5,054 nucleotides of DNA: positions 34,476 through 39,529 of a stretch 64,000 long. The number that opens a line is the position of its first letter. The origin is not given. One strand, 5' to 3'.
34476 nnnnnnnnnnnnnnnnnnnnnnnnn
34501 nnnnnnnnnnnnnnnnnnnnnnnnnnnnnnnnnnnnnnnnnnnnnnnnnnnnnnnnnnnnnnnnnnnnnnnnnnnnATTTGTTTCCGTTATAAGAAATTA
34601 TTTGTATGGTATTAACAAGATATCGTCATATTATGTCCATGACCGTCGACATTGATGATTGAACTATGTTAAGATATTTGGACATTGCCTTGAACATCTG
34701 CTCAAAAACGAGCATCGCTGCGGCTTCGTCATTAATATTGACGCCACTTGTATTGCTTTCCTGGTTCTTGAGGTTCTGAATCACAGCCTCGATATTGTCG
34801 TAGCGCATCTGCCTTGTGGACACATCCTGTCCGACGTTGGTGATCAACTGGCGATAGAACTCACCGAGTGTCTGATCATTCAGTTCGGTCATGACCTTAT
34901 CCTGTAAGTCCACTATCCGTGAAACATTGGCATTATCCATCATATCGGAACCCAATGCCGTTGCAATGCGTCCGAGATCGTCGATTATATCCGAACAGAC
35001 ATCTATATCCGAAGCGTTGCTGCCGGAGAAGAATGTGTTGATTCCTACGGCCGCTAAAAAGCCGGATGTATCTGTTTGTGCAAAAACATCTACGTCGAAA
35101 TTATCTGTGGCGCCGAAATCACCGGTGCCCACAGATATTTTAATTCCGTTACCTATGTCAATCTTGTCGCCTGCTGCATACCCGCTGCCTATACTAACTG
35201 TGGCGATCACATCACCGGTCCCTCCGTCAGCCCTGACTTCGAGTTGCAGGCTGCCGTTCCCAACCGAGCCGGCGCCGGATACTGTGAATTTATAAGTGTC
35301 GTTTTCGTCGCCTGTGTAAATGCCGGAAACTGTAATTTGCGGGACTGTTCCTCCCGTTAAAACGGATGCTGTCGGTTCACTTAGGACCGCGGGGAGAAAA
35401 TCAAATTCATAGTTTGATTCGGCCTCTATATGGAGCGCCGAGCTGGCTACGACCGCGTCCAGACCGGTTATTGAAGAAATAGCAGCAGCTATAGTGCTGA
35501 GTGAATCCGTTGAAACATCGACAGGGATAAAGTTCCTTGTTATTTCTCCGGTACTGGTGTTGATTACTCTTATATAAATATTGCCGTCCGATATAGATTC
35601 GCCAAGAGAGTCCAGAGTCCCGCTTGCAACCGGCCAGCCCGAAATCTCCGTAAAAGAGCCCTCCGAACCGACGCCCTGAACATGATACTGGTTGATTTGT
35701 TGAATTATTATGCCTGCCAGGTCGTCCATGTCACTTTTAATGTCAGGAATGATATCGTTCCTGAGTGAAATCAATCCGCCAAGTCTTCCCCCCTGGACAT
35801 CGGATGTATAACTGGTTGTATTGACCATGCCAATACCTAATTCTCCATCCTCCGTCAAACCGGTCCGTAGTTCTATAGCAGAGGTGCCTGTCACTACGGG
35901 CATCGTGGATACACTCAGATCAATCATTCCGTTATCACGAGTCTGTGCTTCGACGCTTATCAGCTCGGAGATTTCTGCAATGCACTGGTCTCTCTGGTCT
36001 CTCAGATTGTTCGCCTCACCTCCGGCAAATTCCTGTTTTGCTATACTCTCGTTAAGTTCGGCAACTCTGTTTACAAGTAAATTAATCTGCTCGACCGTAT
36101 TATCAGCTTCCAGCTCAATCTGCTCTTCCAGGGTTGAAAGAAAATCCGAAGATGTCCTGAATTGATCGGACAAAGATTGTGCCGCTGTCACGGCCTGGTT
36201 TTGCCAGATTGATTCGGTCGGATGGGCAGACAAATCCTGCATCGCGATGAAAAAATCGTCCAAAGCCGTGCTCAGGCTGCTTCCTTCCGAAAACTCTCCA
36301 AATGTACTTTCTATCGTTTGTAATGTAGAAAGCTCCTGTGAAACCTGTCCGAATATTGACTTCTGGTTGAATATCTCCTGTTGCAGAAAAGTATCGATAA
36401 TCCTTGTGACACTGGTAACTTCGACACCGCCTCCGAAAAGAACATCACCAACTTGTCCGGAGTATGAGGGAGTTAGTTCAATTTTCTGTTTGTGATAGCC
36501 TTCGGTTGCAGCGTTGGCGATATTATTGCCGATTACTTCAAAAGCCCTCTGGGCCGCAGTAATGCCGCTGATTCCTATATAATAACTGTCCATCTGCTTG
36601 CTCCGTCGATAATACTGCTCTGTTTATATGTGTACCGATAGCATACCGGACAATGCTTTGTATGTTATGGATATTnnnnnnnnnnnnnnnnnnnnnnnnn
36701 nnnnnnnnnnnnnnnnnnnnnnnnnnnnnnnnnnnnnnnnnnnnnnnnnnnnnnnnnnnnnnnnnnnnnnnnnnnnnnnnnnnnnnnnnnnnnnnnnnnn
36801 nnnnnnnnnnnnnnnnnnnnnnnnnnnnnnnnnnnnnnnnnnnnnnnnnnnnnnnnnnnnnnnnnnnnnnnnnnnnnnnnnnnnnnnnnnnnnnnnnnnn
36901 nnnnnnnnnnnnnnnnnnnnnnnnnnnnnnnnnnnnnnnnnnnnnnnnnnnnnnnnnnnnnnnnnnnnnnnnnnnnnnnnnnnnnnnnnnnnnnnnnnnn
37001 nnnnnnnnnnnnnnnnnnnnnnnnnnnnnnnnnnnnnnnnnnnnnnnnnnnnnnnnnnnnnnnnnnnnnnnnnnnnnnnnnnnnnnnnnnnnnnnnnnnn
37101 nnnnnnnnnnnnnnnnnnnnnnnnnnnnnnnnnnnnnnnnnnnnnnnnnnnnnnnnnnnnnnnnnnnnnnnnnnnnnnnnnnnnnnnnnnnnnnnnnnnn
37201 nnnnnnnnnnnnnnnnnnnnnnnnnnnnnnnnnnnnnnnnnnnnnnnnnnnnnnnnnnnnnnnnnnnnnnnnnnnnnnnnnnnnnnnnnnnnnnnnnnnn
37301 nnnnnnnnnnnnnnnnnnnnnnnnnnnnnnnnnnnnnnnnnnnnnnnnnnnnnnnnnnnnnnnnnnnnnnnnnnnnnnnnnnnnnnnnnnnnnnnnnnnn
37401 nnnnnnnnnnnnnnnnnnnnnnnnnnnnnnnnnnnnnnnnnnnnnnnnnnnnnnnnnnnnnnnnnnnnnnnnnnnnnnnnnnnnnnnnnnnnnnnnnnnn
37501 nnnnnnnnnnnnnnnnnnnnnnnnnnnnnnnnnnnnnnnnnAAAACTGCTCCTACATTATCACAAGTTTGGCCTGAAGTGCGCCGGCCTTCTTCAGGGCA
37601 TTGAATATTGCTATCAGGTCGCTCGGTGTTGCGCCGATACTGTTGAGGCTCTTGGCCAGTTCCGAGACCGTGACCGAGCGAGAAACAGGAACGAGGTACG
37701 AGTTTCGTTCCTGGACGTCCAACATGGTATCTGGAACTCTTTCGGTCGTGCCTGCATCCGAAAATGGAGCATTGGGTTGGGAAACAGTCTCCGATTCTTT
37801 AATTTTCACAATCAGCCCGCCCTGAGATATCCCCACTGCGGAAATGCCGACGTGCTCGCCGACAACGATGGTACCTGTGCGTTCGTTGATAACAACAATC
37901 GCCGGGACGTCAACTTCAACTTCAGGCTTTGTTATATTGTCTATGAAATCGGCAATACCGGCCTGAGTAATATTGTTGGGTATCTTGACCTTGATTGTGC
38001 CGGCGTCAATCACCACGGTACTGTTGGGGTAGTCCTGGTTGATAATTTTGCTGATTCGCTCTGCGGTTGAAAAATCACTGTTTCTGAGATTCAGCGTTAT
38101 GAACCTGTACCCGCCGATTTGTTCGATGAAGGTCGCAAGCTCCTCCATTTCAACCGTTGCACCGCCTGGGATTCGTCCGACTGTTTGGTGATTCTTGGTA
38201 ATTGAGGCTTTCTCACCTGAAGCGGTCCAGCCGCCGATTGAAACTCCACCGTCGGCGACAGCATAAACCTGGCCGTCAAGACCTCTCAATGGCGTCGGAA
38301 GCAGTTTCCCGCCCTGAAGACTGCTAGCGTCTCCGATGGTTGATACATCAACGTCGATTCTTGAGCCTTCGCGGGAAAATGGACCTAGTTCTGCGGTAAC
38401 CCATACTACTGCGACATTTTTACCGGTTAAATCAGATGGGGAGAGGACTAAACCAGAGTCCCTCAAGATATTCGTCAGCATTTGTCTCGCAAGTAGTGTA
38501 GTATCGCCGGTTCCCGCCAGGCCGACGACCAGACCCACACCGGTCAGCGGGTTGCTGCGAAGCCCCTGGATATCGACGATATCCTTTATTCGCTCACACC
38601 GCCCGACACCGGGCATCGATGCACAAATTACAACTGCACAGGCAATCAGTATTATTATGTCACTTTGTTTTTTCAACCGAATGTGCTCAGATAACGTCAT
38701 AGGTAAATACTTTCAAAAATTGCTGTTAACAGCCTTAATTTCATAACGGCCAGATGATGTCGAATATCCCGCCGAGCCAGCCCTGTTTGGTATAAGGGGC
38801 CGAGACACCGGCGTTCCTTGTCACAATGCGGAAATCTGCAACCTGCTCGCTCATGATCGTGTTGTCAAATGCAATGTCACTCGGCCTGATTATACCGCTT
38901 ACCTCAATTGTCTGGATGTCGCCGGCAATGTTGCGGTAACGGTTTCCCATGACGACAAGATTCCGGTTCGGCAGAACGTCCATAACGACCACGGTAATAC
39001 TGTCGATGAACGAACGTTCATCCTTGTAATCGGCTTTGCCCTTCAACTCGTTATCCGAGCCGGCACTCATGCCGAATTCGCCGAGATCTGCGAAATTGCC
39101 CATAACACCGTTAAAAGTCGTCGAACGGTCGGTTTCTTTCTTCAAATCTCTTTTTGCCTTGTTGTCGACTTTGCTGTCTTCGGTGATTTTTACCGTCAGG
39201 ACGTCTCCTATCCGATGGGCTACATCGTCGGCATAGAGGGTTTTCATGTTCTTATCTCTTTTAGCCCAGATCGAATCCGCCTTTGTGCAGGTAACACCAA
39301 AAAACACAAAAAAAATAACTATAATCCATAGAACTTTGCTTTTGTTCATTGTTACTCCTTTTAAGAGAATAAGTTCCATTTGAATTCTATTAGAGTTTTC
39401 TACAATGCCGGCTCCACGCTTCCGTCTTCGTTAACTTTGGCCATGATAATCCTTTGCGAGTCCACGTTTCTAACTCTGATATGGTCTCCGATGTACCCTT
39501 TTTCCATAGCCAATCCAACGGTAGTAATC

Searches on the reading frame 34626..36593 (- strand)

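Call 17: search_protein_families(library=pfam, proteins=[window:34626-36593:-], max_evalue=0.001)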
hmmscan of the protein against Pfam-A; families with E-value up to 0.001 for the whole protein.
window:34626-36593:- (655 aa): 2 families
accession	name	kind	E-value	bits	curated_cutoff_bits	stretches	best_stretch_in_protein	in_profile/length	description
PF22638.1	FlgK_D1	-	1e-49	169.6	28.6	1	91-313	1-227/233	Flagellar hook-associated protein FlgK helical domain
PF00460.25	Flg_bb_rod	-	9.4e-08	32.3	20.7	1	5-33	2-30/31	Flagella basal body rod protein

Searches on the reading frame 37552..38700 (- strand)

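Call 17: search_protein_families(library=pfam, proteins=[window:37552-38700:-], max_evalue=0.001)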
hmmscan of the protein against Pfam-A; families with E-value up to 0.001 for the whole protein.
window:37552-38700:- (382 aa): 1 family
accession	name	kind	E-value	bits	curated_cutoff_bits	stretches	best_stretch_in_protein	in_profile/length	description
PF02119.21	FlgI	-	9.3e-112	373.8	25.3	1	37-381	1-343/343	Flagellar P-ring protein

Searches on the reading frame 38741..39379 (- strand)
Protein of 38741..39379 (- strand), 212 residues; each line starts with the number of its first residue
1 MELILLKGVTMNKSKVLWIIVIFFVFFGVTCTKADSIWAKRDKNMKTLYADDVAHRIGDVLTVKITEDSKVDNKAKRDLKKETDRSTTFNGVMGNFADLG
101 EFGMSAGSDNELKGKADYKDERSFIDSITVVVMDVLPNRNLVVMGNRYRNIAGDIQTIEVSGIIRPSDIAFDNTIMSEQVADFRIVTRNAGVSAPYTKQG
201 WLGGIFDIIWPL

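Call 17: search_protein_families(library=pfam, proteins=[window:38741-39379:-], max_evalue=0.001)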
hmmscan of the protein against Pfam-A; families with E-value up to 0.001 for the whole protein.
window:38741-39379:- (212 aa): 1 family
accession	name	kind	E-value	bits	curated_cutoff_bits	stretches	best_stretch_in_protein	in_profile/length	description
PF02107.21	FlgH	-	1.7e-41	142.2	27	1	33-211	3-172/172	Flagellar L-ring protein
